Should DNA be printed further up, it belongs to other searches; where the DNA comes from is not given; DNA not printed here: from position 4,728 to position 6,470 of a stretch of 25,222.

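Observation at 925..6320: Candidate undescribed stress system: twin ECF16 sigmas + NrsF + novel secreted EF-hand protein + 10-Cys microprotein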

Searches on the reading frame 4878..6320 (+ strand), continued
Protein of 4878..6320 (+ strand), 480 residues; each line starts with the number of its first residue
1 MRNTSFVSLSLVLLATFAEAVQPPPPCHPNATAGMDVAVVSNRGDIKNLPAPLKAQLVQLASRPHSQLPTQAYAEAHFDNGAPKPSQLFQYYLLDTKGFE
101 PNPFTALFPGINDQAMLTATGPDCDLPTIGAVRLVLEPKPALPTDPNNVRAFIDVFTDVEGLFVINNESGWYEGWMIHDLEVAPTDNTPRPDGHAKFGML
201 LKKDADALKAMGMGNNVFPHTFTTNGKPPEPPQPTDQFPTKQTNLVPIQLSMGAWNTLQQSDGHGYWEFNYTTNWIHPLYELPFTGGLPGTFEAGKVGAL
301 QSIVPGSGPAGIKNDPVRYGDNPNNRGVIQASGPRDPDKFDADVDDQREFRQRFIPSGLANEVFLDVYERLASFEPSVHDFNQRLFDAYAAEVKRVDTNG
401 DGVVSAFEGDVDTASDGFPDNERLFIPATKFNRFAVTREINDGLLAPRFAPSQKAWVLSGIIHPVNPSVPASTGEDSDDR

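Call 47: find_homologous_proteins(query=P0184)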
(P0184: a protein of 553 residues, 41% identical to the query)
Query P0184 (553 aa): 747 proteins with E <= 0.001 among 8000 candidates; the best 120 are listed.
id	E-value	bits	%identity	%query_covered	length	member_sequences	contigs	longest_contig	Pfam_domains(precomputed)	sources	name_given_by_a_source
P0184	0.0e+0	1214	100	100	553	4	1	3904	-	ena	-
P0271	6.1e-93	331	49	71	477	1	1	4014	-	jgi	jgi:hypothetical protein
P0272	1.5e-87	313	48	67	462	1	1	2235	-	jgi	jgi:hypothetical protein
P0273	3.8e-87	312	45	69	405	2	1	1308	-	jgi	jgi:hypothetical protein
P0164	1.2e-84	304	50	61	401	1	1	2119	-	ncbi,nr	ncbi:MAG TPA: hypothetical protein VHB21_02360, partial [Minicystis sp.]|nr:hypothetical protein [Mi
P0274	7.8e-83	298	44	71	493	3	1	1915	-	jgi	jgi:hypothetical protein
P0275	1.5e-82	297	45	69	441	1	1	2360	-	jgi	jgi:hypothetical protein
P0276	3.6e-80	289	44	67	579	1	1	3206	-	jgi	jgi:hypothetical protein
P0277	1.9e-79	286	48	67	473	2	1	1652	-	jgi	-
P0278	5.3e-79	285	44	69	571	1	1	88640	-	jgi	jgi:hypothetical protein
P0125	1.5e-69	254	41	67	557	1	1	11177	-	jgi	jgi:hypothetical protein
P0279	1.1e-68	251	44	66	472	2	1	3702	-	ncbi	-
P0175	1.0e-67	248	46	68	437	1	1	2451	-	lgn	-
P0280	3.7e-67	246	41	69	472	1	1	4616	-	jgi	jgi:hypothetical protein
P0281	1.7e-66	244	41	69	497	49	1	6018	-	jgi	-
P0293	6.8e-64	235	42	71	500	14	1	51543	-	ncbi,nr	ncbi:MAG: hypothetical protein L0Y58_18495 [Verrucomicrobia subdivision 3 bacterium]|nr:hypothetical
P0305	1.2e-60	224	43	66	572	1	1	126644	PF13860.13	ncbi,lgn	-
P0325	7.9e-58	215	41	66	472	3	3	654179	-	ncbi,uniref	ncbi:hypothetical protein [Amycolatopsis samaneae]|uniref:DUF4331 domain-containing protein n=1 Tax=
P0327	1.2e-57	214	42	66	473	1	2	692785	-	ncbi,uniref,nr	ncbi:hypothetical protein [Amycolatopsis vancoresmycina]|uniref:DUF4331 domain-containing protein n=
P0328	1.2e-57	214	38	66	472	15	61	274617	-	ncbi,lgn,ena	ncbi:MAG: hypothetical protein U0842_07360 [Candidatus Binatia bacterium]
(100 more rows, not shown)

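Call 48: search_protein_families(library=pfam, proteins=[window:4878-6320:+, P0325, P0327, P0184, P0305, P0128, P0293, P0328], max_evalue=10)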
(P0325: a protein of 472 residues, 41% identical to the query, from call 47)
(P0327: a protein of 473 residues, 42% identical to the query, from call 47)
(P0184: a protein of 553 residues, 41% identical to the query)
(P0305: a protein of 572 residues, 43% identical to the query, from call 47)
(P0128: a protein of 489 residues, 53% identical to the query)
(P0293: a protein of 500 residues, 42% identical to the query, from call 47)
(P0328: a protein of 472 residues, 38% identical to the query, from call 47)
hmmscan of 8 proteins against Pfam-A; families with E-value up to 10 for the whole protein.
window:4878-6320:+ (480 aa): 1 family
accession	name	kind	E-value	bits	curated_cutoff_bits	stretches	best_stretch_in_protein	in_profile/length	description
PF13202.12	EF-hand_5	-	0.16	11.9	25.9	1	395-408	7-20/25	EF hand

P0325 (472 aa): 0 families

P0327 (473 aa): 0 families

P0184 (553 aa): 0 families

P0305 (572 aa): 1 family
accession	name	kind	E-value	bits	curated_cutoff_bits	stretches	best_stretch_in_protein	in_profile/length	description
PF13860.13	FlgD_ig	-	1.8e-08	34.7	27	1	506-558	22-74/79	FlgD Ig-like domain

P0128 (489 aa): 0 families

P0293 (500 aa): 2 families
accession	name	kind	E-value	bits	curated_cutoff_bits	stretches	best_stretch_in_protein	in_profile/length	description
PF13202.12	EF-hand_5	-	0.02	14.8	25.9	1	416-428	8-20/25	EF hand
PF00036.39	EF-hand_1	-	0.038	14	25.4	1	415-428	8-21/29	EF hand domain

P0328 (472 aa): 1 family
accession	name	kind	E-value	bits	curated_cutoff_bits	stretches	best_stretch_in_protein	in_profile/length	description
PF03118.21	RNA_pol_A_CTD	-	0.081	13.1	23.8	1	229-258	10-39/67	Bacterial RNA polymerase, alpha chain C terminal domain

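Call 51: search_solved_structures(query=A5, max_evalue=10)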
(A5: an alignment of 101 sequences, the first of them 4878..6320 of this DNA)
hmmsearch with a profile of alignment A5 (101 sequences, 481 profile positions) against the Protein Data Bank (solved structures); distinct sequences matched with E-value up to 10: 2.
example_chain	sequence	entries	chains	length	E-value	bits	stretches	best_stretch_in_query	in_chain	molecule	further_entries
1owa_A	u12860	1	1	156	0.99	11.1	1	360-397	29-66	Spectrin alpha chain, erythrocyte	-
3lbx_A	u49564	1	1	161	1.1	11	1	360-397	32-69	Spectrin alpha chain, erythrocyte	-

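Call 53: find_related_loci(query=window:4878-6320:+, collection=metagenome_contigs, flank=5000)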
Query window:4878-6320:+ (480 aa) in metagenome_contigs; peptide patterns used: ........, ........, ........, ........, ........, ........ (x = any residue, [..] = any of these).
600 stretches matched a pattern (row limit reached: there are more); 579 encode a relative of the query (tblastn E <= 1e-3); the best 80 are kept; 80 distinct loci.
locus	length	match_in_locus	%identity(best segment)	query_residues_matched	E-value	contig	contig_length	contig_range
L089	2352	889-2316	80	7-480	0e+0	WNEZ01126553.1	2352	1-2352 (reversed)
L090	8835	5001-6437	79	4-480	0e+0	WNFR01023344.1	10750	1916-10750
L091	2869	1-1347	83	34-480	0e+0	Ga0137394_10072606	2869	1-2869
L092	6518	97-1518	80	9-480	0e+0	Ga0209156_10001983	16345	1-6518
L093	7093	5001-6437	79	4-480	0e+0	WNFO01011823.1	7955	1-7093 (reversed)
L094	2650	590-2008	77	6-480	0e+0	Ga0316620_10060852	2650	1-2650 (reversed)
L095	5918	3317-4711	80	15-480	0e+0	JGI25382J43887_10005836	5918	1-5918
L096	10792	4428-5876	76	1-480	0e+0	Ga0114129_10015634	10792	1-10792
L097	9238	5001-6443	79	4-480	0e+0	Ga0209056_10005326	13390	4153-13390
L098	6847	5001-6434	77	5-480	0e+0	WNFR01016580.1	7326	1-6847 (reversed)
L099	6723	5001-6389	76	11-480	0e+0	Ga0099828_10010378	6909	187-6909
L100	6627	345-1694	80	33-480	0e+0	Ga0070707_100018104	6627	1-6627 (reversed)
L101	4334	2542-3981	75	3-480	0e+0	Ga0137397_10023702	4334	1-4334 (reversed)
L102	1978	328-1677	77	33-480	0e+0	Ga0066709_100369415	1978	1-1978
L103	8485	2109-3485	76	15-480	0e+0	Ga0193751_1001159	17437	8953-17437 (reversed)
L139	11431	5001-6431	65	1-480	0e+0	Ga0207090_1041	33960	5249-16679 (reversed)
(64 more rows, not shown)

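Call 59: predict_structure(alignment_id=A5)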
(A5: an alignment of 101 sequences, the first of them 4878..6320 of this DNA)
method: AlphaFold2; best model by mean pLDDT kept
length: 480 residues; sequences in the alignment: 101
mean_pLDDT: 90.7   pTM: 0.91
mean pLDDT of the five models: 90.7, 90.0, 89.2, 86.2, 84.9
residues with pLDDT >= 90: 362; 70-90: 83; 50-70: 24; < 50: 11
segments of 3 or more residues with pLDDT < 50: 1-4
pLDDT, mean of each block of 10 residues (from residue 1): 48 57 88 97 98 98 96 94 96 97 92 83 88 97 97 98 82 96 98 97 98 97 98 95 96 93 96 94 92 90 86 87 59 75 82 94 99 97 97 96 94 97 98 93 78 94 98 88
secondary structure, 60 per line:
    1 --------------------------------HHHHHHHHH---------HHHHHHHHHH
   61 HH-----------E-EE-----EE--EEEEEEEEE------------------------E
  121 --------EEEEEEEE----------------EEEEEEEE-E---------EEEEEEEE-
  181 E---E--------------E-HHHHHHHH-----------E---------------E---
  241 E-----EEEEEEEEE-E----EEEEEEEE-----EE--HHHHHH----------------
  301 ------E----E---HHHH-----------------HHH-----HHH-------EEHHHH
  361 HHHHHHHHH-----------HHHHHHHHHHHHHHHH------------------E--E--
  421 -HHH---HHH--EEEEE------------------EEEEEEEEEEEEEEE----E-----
elements in order: H33-41 H51-62 E87-95 E129-136 E153-160 E172-179 H202-209 E247-255 E262-269 H279-284 H316-319 H357-369 H381-396 E433-437 E456-470

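Call 65: fold_search(model_id=the predicted structure, library=pdb)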
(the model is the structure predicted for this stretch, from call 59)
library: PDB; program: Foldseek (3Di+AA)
matches with E <= 10: 99; with E <= 0.001: 0
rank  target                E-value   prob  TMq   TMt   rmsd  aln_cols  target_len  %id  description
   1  3cnc_A                5.5e-01  0.01  0.07  0.13  20.7       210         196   10  Crystal Structure of Ad16 fiber knob (released 2008-06-17)
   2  8tzs                  6.6e-01  0.01  0.08  0.08  19.0       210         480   10  Structure of human WLS (released 2023-10-18)
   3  3dwo                  8.0e-01  0.01  0.08  0.08  21.5       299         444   11  Crystal structure of a Pseudomonas aeruginosa FadL homologue (released 2008-12-16)
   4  4n90_B                9.6e-01  0.01  0.06  0.14  20.9       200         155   10  Crystal structure of ternary complex of TRAIL, DR5, and Fab fragment from a DR5 agonist antibody (released 2014-09-03)
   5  3l88_H                1.4e+00  0.01  0.07  0.12  20.2       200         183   12  Crystal structure of the human Adenovirus type 21 fiber knob (released 2010-04-14)
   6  4n90_C                1.4e+00  0.01  0.05  0.12  19.2       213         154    6  Crystal structure of ternary complex of TRAIL, DR5, and Fab fragment from a DR5 agonist antibody (released 2014-09-03)
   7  6a9y                  1.5e+00  0.01  0.05  0.08  21.6       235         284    8  The crystal structure of Mu homology domain of SGIP1 (released 2018-09-26)
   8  3l88_A                1.6e+00  0.01  0.08  0.14  20.4       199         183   11  Crystal structure of the human Adenovirus type 21 fiber knob (released 2010-04-14)
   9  7drt_B                1.6e+00  0.01  0.08  0.08  20.1       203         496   10  Human Wntless in complex with Wnt3a (released 2021-07-14)
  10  3ml6_E                1.6e+00  0.00  0.07  0.09  25.7       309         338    8  a complex between Dishevelled2 and clathrin adaptor AP-2 (released 2010-08-11)
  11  5aws_A                1.7e+00  0.01  0.08  0.13  26.2       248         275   12  Crystal structure of the SGIP1 mu homology domain in the P1 space group (released 2016-07-06)
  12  1du3_D                1.7e+00  0.01  0.06  0.13  19.3       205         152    7  Crystal structure of TRAIL-SDR5 (released 2000-09-27)
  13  4liy_A                1.8e+00  0.01  0.07  0.12  19.1       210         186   10  Structure of the adenovirus 3 knob domain K217E and F224S mutant (released 2014-05-28)
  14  2bzv                  2.0e+00  0.01  0.08  0.18  17.0       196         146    9  Human Enteric Adenovirus Serotype 41 Short Fiber Head (pH8) (released 2005-09-16)
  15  4wyj_C                2.0e+00  0.01  0.08  0.15  20.3       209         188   10  Adenovirus 3 head domain mutant V239D (released 2015-07-01)
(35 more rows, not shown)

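Call 68: search_protein_families(library=pfam, alignment_id=A5, max_evalue=1)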
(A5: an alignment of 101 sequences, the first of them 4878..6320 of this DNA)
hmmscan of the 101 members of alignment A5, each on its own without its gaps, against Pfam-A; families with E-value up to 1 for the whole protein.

A. member 1, window:4878-6320:+ (480 aa): 1 family
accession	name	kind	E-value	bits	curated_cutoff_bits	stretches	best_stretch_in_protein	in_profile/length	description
PF13202.12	EF-hand_5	-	0.16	11.9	25.9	1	395-408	7-20/25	EF hand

B. families by the number of members that match (of 101 scanned): 14 families
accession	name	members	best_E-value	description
PF13202.12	EF-hand_5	41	0.002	EF hand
PF00036.39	EF-hand_1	8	0.017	EF hand domain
PF03118.21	RNA_pol_A_CTD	5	0.017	Bacterial RNA polymerase, alpha chain C terminal domain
PF12175.13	WSS_VP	2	0.0075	White spot syndrome virus structural envelope protein VP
PF13860.13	FlgD_ig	1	1.8e-08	FlgD Ig-like domain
PF10541.14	KASH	1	0.0027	Nuclear envelope localisation domain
PF17714.6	DUF5559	1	0.07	Family of unknown function (DUF5559)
PF11974.14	bMG3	1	0.15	Bacterial alpha-2-macroglobulin MG3 domain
PF13499.12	EF-hand_7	1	0.15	EF-hand domain pair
PF19446.4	DUF5984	1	0.16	Family of unknown function (DUF5984)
PF15312.11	JSRP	1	0.21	Junctional sarcoplasmic reticulum protein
PF09912.14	DUF2141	1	0.23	Uncharacterized protein conserved in bacteria (DUF2141)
PF12079.13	DUF3558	1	0.25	Protein of unknown function (DUF3558)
PF22513.2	FitA-like_RHH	1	0.32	Antitoxin FitA-like, ribbon-helix-helix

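Call 69: fold_search(model_id=the predicted structure, library=viral)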
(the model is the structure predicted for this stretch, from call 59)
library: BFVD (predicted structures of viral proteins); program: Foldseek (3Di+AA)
matches with E <= 10: 124; with E <= 0.001: 0
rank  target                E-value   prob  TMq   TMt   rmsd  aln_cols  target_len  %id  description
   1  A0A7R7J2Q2            2.3e-01  0.02  0.07  0.08  21.3       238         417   12  (no name in the UniProt tables at hand)
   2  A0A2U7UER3            5.1e-01  0.01  0.08  0.08  20.5       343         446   11  BTB domain containing protein [Pandoravirus macleodensis]
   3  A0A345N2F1            7.0e-01  0.01  0.06  0.08  21.9       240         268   11  (no name in the UniProt tables at hand)
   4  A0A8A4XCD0            8.4e-01  0.01  0.07  0.10  17.9       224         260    6  Putative capsid protein [Cygnus columbianus CRESS-DNA-virus sp.]
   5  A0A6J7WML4            8.4e-01  0.01  0.08  0.10  25.0       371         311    9  Uncharacterized protein [uncultured Caudovirales phage]
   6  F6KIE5                8.9e-01  0.01  0.07  0.07  25.5       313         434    9  (no name in the UniProt tables at hand)
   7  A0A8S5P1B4            9.5e-01  0.01  0.06  0.05  23.7       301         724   12  Structural Protein [Myoviridae sp. ctLnO19]
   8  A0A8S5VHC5            1.0e+00  0.08  0.14  0.09   8.9       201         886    8  Uncharacterized protein [Myoviridae sp. ctkfK18]
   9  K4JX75                1.0e+00  0.02  0.06  0.05  17.9       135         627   12  Uncharacterized protein [Abalone herpesvirus (isolate Abalone/Australia/Victoria/2009)]
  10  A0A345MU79            1.0e+00  0.01  0.06  0.08  22.0       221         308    7  (no name in the UniProt tables at hand)
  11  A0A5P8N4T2            1.0e+00  0.00  0.05  0.08  20.2       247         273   10  (no name in the UniProt tables at hand)
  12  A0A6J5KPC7            1.1e+00  0.02  0.08  0.04  22.2       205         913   11  Uncharacterized protein [uncultured Caudovirales phage]
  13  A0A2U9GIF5            1.2e+00  0.01  0.05  0.10  18.9       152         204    6  Wsv461 [White spot syndrome virus]
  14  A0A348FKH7            1.4e+00  0.01  0.08  0.06  20.2       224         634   11  Fiber protein [Eidolon helvum adenovirus]
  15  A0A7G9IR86            1.5e+00  0.01  0.08  0.14  15.8       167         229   11  Uncharacterized protein [Thrips tabaci associated tombus-like virus 1]
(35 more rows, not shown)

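Call 76: search_protein_families(library=pfam, proteins=[L139:2081-3151:+, L139:3504-4784:+, L139:778-1401:-, L086:2397-3869:+, L083:3061-3405:-, L083:7038-7838:-], max_evalue=0.01)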
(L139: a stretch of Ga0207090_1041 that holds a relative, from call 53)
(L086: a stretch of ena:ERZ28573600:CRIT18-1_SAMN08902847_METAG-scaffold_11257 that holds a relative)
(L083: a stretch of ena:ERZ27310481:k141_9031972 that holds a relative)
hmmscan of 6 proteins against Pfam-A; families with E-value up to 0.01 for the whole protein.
L139:2081-3151:+ (356 aa): 0 families

L139:3504-4784:+ (426 aa): 3 families
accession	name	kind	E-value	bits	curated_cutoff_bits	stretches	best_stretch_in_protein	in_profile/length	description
PF06537.16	DHOR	-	4.2e-32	111.7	22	1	158-426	214-499/499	Di-haem oxidoreductase, putative peroxidase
PF13442.11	Cytochrome_CBB3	-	0.00023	21.9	27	0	293-336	3-40/68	Cytochrome C oxidase, cbb3-type, subunit III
PF00034.26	Cytochrom_C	-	0.00068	21.3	21.3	0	294-319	2-26/90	Cytochrome c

L139:778-1401:- (208 aa): 1 family
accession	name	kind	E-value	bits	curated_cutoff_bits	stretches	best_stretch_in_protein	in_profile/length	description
PF06532.16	NrsF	-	1.5e-23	84.1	26.8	1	10-207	1-204/204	Negative regulator of sigma F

L086:2397-3869:+ (490 aa): 1 family
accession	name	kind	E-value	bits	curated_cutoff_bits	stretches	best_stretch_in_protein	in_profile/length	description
PF07602.17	DUF1565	-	0.00062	19.6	20.3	0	25-76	8-58/257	Protein of unknown function (DUF1565)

L083:3061-3405:- (114 aa): 0 families

L083:7038-7838:- (266 aa): 1 family
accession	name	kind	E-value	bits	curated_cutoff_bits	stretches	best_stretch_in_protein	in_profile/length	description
PF13618.11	Gluconate_2-dh3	-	9.4e-10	39.4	23.4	1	48-216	2-135/135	Gluconate 2-dehydrogenase subunit 3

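Call 83: search_dna_similar(query=window:4878-6320:+, collection=plasmids, mode=protein, max_rows=15)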
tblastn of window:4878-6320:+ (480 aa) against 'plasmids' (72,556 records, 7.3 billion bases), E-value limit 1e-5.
No match.
